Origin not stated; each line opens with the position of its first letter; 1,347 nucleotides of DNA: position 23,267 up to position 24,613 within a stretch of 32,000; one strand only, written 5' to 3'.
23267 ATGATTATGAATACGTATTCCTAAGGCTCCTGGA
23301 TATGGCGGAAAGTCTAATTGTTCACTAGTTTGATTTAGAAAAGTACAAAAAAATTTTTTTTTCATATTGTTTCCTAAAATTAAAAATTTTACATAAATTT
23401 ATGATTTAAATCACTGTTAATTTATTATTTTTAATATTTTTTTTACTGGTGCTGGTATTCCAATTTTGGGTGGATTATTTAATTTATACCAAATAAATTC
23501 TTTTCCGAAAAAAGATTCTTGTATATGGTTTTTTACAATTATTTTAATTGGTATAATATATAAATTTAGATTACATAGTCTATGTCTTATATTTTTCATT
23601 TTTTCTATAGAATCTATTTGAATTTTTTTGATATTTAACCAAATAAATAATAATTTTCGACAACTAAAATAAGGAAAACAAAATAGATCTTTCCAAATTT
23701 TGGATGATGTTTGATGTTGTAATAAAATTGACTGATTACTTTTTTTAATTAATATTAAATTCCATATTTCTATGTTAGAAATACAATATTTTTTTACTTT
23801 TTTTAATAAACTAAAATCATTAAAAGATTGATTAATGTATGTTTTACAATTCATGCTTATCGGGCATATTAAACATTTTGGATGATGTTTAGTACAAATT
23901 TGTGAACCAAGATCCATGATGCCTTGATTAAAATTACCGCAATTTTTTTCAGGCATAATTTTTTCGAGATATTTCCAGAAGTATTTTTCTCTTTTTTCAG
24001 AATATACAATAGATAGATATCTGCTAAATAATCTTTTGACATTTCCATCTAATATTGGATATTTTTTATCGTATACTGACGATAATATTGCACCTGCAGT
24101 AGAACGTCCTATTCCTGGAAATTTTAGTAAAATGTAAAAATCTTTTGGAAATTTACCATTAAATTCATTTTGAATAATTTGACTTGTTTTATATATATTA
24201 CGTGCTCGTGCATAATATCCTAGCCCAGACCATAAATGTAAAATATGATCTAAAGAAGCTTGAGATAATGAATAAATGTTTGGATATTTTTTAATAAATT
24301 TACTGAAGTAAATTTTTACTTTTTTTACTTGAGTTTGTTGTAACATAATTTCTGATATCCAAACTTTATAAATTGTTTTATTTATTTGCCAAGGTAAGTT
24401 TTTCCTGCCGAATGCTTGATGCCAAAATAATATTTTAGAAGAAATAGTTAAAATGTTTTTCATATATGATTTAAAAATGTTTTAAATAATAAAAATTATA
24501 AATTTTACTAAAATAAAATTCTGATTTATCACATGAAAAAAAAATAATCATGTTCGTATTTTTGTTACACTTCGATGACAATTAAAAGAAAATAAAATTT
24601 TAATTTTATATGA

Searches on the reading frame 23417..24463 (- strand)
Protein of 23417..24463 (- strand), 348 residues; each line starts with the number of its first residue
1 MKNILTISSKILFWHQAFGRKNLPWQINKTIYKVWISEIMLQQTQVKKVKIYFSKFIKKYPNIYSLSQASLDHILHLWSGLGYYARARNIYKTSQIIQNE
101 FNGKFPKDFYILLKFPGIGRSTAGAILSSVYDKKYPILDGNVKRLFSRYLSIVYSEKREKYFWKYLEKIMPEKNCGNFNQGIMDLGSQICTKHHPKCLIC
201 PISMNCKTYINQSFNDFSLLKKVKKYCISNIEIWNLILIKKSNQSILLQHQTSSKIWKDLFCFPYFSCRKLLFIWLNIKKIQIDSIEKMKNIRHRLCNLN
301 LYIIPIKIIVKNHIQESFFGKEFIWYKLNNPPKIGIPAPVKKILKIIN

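Call 61: search_protein_families(library=pfam, proteins=[window:23417-24463:-], max_evalue=0.00001)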
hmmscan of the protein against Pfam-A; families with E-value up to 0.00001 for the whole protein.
window:23417-24463:- (348 aa): 2 families
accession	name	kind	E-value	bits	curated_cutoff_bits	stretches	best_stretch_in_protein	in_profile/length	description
PF00730.31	HhH-GPD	-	6.8e-18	65.4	26.2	1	36-167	1-107/108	HhH-GPD superfamily base excision DNA repair protein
PF14815.12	NUDIX_4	-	1.1e-09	38.5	35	1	238-345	4-112/113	NUDIX domain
